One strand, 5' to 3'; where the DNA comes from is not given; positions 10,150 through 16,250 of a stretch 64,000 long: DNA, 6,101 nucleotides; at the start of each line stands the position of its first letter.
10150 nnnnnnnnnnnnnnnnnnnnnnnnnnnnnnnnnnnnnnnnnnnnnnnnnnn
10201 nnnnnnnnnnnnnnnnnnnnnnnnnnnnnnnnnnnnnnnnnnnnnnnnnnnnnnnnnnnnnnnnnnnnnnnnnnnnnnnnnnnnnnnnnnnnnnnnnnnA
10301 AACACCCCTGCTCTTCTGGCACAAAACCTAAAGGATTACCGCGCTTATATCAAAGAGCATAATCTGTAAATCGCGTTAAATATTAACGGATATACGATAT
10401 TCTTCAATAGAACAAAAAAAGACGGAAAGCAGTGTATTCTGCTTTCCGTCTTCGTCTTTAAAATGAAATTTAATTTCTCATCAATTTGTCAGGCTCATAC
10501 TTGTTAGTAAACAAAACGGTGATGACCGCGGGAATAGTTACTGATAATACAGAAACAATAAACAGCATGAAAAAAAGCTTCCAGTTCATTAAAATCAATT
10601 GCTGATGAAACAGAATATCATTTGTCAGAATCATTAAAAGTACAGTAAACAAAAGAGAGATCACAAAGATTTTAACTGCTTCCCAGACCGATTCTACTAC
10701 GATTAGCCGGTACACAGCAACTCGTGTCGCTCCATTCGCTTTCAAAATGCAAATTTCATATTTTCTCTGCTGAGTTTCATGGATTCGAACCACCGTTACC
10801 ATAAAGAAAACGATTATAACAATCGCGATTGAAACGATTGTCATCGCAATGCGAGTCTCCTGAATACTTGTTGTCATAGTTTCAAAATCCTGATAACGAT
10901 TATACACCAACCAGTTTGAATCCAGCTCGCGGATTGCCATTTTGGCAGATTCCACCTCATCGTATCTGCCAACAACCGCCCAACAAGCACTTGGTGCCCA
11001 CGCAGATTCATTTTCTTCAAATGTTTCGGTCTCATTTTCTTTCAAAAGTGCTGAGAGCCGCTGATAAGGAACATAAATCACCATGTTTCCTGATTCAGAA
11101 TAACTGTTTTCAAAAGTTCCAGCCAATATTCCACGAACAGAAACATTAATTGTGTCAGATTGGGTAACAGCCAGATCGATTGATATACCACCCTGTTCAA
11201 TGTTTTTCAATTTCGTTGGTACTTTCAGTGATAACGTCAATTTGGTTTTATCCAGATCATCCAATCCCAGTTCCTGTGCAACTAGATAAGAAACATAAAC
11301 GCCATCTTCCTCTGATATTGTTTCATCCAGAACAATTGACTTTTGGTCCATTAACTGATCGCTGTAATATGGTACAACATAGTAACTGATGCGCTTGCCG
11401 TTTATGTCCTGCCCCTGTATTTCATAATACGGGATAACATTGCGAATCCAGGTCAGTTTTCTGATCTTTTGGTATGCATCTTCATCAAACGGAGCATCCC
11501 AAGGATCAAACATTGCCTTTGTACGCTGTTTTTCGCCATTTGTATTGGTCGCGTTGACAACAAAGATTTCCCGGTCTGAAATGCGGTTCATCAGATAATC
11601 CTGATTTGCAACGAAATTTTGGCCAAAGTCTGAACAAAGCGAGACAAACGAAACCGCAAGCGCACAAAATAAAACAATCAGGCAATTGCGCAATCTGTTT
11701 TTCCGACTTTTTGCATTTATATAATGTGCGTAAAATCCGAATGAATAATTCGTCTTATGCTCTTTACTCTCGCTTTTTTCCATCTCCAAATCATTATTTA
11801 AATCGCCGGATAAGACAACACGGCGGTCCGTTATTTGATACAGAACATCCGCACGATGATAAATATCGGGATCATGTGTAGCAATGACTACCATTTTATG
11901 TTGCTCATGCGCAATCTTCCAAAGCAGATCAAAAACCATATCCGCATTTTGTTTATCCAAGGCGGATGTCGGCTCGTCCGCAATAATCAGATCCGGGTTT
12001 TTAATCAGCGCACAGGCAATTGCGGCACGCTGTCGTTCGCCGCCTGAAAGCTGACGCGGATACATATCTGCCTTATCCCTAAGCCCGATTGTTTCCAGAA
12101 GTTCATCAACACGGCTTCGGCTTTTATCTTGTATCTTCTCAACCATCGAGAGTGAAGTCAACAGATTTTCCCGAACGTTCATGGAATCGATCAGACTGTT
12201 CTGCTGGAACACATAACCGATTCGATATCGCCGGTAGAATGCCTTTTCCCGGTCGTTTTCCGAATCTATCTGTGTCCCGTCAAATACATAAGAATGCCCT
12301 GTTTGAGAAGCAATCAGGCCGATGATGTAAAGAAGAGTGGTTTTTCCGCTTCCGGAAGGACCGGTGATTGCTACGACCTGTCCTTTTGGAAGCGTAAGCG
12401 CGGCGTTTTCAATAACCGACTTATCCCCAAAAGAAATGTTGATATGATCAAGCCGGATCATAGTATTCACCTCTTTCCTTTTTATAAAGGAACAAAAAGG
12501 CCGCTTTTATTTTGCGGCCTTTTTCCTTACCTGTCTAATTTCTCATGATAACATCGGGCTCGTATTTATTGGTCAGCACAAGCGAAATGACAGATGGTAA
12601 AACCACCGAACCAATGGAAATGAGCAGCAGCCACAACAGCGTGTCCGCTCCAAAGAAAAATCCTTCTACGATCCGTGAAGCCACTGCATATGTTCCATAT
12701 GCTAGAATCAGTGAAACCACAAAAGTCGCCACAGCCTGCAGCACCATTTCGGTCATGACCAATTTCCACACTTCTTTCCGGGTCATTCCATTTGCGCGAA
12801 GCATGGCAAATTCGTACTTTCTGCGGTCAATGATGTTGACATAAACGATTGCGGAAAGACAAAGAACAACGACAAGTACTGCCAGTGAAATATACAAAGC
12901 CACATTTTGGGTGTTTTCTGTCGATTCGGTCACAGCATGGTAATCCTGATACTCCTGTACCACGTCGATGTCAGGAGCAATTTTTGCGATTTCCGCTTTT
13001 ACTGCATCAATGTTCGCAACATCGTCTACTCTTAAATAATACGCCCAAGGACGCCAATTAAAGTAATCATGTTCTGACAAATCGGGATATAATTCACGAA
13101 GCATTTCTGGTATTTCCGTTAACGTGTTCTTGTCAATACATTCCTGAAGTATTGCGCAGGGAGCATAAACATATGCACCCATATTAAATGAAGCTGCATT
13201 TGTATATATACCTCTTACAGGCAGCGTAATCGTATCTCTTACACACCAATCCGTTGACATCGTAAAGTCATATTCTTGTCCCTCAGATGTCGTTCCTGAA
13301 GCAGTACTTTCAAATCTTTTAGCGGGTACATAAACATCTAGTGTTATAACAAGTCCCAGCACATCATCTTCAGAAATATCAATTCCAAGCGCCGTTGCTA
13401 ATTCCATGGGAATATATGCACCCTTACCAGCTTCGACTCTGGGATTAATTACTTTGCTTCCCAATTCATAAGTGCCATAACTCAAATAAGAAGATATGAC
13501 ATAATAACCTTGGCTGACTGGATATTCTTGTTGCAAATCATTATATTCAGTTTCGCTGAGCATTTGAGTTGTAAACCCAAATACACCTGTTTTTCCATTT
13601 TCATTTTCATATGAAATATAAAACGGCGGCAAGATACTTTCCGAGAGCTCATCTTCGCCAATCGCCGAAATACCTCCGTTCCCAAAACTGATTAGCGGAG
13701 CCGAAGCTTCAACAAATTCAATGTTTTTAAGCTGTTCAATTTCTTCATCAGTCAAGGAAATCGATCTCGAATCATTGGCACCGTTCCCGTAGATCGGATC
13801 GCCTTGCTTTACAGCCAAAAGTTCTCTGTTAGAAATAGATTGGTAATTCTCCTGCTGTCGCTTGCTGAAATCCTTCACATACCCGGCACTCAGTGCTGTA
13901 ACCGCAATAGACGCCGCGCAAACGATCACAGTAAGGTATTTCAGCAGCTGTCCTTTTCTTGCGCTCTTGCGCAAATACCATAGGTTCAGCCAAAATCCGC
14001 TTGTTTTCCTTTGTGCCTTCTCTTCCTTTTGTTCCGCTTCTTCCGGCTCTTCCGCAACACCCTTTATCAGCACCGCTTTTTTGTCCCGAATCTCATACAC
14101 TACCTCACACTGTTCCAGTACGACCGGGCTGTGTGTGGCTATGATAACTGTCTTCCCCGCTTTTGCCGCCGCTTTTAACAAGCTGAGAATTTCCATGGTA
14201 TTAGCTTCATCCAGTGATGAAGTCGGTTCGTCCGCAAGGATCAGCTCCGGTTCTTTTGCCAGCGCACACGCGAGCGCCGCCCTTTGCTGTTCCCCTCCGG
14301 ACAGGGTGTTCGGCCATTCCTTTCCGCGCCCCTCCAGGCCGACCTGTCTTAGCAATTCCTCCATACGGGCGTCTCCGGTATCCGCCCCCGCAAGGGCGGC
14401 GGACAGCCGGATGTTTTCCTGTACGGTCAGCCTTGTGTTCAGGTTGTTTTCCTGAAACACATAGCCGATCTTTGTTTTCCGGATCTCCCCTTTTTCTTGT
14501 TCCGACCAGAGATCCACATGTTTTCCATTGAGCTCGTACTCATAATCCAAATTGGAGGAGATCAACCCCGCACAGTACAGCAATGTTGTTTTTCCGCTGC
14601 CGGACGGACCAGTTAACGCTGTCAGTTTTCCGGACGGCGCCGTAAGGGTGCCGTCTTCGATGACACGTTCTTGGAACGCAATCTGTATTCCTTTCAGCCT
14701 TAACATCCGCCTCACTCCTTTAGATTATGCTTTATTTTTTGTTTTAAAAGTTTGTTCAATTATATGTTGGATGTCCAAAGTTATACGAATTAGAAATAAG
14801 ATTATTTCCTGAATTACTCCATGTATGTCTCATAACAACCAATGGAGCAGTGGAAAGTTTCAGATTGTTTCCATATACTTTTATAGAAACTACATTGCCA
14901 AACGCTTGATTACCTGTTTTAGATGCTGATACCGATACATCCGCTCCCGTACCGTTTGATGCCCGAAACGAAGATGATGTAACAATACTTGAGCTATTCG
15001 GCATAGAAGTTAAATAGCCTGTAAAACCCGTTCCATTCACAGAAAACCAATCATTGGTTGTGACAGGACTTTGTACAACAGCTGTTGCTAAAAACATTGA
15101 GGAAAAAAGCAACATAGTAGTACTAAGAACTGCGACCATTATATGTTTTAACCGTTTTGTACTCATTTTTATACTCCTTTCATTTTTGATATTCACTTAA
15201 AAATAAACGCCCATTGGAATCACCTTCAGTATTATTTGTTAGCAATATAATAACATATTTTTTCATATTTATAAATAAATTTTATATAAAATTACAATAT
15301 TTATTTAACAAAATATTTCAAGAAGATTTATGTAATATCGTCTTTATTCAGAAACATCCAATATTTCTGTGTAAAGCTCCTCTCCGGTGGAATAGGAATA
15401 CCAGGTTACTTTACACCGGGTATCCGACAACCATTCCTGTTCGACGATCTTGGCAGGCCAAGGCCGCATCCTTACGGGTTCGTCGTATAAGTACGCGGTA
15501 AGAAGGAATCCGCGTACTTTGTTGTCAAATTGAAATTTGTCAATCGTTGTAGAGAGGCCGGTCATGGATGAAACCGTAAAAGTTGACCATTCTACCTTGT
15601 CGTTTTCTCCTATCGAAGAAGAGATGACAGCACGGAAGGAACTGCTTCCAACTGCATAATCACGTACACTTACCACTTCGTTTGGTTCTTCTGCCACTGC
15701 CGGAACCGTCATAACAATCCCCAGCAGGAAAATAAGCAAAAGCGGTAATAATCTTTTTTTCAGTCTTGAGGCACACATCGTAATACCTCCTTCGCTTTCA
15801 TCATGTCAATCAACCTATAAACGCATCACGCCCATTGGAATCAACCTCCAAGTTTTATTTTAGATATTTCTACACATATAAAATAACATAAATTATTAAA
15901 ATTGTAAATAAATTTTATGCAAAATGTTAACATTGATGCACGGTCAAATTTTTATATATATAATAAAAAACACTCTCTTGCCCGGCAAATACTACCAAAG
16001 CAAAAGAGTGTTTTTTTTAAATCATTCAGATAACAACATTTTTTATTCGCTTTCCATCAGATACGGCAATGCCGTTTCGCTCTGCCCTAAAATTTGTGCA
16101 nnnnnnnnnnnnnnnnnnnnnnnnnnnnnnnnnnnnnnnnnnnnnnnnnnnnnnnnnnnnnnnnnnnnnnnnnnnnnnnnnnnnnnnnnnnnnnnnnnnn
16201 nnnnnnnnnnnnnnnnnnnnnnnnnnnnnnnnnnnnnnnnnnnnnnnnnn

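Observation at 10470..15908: Accessory locus: two small secreted proteins followed by two tandem MacB-architecture (NBD-FtsX fused) ABC proteins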

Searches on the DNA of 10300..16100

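Call 62: search_rna_families(source=window, start=10300, end=16100, threshold=evalue, max_evalue=1)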
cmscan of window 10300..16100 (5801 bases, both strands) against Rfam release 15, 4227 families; matches with E-value up to 1: 3.
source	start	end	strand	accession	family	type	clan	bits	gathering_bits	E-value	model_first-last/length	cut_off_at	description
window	15954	16026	-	RF03510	mir-3660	Gene; miRNA;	-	29.3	70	0.0064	1-82/82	no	mir-3660 microRNA precursor family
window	12459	12527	+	RF01859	Phe_leader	Cis-reg; leader;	-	27.7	55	0.17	1-125/125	no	Phenylalanine leader peptide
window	10417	10597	-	RF02590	Spy1186876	Gene; sRNA;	-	18.9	208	0.75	1-243/243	no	S. pyogenes small RNA 1186876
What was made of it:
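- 15965..16010 (-): Intrinsic terminator of yunB. It marks the upstream boundary of the module. It also explains the spurious Rfam mir-3660 match at 15954-16026 (call 62).
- Tried and rejected: Rfam found nothing (call 62), and reading the leaders showed no shared stem.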
